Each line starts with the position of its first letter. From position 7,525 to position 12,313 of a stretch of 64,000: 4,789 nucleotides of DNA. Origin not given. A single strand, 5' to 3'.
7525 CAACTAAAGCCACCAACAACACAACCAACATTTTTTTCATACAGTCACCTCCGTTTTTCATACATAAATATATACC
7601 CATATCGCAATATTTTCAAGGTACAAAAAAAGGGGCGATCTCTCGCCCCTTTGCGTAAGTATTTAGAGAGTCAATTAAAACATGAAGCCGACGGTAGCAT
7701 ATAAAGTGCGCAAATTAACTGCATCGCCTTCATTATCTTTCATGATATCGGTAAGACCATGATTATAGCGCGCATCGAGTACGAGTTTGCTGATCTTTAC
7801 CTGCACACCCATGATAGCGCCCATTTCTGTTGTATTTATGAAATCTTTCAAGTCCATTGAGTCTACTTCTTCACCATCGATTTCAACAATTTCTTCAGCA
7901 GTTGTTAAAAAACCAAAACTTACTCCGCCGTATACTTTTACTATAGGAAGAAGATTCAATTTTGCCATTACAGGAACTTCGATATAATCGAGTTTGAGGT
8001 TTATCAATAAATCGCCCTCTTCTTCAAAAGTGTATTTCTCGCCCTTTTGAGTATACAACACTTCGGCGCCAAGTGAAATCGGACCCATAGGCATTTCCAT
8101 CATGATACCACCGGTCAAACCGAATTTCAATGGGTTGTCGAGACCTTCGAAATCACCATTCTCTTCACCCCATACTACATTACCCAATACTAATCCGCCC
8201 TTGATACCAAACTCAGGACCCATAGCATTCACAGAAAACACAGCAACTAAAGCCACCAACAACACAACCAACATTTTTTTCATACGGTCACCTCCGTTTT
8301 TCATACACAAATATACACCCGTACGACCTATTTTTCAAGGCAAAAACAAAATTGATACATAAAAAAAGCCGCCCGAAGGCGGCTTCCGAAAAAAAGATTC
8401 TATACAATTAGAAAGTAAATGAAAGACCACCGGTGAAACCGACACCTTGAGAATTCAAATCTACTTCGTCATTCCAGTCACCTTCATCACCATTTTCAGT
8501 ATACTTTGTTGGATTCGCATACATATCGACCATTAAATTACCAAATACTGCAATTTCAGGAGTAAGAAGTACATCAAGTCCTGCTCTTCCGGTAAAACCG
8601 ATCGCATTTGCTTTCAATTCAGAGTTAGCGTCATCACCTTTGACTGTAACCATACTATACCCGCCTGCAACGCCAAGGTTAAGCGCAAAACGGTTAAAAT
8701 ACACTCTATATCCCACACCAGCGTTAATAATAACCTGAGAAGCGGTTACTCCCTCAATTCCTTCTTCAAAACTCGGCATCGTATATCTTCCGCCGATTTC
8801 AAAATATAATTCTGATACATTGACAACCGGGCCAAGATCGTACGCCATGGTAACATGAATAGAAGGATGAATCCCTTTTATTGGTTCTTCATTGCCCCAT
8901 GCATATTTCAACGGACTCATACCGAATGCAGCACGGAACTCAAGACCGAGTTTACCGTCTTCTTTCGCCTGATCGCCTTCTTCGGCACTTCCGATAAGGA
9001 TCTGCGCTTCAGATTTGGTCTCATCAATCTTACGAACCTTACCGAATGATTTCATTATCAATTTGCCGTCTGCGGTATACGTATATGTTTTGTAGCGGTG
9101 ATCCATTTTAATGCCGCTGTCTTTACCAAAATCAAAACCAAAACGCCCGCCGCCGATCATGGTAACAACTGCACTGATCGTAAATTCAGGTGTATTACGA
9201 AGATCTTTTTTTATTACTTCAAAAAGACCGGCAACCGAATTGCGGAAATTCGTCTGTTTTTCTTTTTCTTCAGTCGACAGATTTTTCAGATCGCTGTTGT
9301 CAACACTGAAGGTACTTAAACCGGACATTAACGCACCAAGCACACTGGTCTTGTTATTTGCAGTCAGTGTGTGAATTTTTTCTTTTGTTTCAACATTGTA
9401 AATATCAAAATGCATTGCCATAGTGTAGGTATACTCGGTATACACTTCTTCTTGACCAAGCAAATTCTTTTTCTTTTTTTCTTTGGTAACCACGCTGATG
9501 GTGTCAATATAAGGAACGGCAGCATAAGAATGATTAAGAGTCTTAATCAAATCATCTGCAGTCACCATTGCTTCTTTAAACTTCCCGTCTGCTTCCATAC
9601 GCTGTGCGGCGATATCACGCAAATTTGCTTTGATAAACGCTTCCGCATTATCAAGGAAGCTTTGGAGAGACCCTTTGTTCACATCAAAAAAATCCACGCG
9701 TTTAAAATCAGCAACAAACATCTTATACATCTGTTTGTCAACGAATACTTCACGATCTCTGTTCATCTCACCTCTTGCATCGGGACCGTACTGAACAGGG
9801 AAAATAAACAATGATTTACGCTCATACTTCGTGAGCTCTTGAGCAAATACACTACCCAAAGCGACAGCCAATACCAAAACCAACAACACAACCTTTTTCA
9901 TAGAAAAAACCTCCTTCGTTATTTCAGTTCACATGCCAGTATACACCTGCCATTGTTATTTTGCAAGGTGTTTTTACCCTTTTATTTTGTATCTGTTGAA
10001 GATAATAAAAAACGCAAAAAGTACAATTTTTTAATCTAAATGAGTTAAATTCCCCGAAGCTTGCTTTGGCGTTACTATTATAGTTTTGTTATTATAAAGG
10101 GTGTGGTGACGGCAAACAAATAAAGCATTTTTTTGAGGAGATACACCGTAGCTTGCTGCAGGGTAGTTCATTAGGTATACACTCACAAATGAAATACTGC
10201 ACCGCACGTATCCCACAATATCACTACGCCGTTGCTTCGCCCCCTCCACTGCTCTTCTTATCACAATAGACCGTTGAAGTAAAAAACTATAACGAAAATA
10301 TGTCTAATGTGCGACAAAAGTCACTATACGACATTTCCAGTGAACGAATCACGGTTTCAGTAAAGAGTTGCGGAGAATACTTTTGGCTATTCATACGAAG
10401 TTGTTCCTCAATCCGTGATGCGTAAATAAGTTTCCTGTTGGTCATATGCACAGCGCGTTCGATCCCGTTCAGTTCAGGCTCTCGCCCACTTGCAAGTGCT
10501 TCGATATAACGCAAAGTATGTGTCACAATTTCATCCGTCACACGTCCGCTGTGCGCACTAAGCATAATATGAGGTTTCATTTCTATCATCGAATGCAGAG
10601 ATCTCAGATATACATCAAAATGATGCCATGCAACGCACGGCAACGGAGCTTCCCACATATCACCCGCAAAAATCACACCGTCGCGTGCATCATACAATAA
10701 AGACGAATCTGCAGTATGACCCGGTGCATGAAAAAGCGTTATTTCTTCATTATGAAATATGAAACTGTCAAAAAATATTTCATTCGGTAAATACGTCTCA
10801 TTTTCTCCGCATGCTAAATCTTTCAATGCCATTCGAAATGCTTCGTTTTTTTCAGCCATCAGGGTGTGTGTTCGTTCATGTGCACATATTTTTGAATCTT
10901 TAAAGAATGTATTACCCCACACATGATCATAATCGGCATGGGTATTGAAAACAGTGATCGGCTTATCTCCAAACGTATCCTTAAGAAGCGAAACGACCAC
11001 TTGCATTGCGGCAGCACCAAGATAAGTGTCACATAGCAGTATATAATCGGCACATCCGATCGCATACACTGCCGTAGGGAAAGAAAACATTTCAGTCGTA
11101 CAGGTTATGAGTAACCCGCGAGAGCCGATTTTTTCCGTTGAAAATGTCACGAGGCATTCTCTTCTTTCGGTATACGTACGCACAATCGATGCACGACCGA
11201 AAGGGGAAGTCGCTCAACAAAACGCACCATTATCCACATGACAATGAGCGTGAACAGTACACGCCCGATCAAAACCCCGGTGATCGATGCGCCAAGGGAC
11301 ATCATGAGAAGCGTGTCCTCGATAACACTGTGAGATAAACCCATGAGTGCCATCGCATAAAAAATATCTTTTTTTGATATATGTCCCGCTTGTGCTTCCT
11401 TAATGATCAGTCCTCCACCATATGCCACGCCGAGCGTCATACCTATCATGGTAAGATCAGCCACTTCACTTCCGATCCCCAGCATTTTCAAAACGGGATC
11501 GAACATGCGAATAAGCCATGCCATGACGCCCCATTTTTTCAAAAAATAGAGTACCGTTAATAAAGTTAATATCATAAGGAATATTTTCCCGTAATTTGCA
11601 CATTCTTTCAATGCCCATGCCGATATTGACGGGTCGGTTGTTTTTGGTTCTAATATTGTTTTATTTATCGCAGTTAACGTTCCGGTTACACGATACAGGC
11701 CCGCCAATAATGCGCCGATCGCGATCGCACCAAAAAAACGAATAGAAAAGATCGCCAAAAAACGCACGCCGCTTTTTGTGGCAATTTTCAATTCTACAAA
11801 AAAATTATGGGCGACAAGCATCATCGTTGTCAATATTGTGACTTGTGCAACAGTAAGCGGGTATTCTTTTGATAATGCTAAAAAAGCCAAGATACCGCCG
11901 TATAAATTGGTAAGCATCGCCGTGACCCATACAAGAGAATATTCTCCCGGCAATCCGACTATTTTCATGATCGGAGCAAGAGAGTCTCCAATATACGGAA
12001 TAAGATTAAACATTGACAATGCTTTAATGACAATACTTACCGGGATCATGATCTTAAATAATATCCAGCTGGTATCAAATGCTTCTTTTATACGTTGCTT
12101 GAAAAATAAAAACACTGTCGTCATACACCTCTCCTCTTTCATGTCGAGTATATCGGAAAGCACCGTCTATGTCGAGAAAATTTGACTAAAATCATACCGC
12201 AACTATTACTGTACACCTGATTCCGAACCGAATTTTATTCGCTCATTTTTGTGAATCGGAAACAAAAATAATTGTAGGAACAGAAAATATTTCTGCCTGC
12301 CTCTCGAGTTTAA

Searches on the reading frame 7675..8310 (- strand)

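Call 43: search_protein_families(library=pfam, proteins=[window:7675-8310:-], max_evalue=0.0001)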
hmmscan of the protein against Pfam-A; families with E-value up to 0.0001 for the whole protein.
window:7675-8310:- (211 aa): 2 families
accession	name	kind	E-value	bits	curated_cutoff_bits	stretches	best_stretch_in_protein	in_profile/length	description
PF13568.12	OMP_b-brl_2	-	1.9e-17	64.4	27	1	33-190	10-174/175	Outer membrane protein beta-barrel domain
PF13505.12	OMP_b-brl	-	1.7e-12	48.3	28.7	1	18-211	2-175/175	Outer membrane protein beta-barrel domain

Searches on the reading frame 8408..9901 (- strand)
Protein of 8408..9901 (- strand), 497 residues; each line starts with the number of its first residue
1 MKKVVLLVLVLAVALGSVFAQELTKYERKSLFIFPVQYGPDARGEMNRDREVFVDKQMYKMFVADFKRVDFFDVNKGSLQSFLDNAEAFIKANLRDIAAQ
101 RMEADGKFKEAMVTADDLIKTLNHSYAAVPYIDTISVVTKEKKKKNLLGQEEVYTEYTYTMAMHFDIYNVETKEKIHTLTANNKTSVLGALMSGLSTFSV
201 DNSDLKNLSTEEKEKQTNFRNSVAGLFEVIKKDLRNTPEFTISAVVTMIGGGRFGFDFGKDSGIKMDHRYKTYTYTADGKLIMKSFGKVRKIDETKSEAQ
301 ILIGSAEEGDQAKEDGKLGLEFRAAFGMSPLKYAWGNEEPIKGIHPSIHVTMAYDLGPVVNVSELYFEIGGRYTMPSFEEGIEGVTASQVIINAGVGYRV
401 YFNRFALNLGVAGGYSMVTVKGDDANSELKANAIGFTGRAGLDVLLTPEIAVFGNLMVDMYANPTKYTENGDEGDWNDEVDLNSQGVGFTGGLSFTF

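Call 43: search_protein_families(library=pfam, proteins=[window:8408-9901:-], max_evalue=0.0001)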
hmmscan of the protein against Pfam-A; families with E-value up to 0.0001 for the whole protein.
window:8408-9901:- (497 aa): 1 family
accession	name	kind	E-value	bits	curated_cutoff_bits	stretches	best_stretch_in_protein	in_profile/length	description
PF13505.12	OMP_b-brl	-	5.3e-05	23.9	28.7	0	322-454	22-148/175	Outer membrane protein beta-barrel domain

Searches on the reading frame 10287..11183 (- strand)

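Call 43: search_protein_families(library=pfam, proteins=[window:10287-11183:-], max_evalue=0.0001)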
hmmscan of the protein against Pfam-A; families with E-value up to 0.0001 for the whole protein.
window:10287-11183:- (298 aa): 1 family
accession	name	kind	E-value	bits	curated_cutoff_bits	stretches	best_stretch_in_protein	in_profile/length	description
PF00753.33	Lactamase_B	-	1.4e-11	45.2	22.7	1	72-209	41-194/196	Metallo-beta-lactamase superfamily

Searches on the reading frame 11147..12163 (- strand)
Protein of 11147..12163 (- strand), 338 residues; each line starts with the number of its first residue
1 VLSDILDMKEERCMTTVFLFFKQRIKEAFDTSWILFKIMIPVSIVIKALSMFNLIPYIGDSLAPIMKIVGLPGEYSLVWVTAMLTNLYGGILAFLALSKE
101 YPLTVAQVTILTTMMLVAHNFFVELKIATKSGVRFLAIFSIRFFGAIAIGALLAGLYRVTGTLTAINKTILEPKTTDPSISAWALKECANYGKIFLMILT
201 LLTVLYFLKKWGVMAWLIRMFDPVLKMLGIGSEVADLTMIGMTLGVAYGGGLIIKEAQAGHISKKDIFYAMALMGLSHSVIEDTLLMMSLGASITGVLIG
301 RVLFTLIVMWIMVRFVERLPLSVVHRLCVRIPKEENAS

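Call 44: search_protein_families(library=pfam, proteins=[window:11147-12163:-], max_evalue=0.0001)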
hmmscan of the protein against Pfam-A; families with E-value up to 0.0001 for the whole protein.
window:11147-12163:- (338 aa): 1 family
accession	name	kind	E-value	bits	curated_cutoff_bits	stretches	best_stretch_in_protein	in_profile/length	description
PF07670.19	Gate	-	6.9e-11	43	29.6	2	193-282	3-92/104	Nucleoside recognition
